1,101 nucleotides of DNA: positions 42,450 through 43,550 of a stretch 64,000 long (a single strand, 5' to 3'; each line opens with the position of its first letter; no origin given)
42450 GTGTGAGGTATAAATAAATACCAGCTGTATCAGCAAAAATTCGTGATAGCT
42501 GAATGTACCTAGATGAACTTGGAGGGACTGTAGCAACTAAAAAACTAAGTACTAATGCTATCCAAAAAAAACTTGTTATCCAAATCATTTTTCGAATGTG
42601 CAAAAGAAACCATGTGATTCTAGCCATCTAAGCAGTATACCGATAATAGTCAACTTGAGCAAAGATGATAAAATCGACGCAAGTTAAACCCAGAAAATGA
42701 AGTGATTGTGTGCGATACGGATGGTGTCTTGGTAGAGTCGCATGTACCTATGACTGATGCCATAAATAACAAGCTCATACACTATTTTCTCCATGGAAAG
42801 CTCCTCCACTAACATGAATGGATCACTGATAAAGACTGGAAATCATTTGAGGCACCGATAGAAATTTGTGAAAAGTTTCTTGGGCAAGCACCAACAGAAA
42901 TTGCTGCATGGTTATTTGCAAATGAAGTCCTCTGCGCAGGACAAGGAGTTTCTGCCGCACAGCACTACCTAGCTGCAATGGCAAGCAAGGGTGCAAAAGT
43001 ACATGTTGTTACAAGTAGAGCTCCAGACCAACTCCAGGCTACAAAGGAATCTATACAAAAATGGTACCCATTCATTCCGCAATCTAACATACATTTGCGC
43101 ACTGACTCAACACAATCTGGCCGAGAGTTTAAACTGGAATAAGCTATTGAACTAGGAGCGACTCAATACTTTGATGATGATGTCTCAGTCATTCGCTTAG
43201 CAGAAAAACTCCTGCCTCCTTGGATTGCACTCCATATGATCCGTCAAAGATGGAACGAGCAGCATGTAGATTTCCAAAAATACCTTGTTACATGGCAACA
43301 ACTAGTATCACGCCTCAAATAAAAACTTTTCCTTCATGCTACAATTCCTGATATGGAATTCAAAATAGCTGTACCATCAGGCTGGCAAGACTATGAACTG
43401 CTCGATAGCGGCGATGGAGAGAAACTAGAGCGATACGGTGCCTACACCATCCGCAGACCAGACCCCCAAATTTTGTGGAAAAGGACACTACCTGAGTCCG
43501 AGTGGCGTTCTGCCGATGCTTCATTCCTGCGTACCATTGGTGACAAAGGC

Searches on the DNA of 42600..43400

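Call 70: search_rna_families(source=window, start=42600, end=43400, threshold=evalue, max_evalue=1)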
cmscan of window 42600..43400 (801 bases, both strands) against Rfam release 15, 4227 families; matches with E-value up to 1: 0.
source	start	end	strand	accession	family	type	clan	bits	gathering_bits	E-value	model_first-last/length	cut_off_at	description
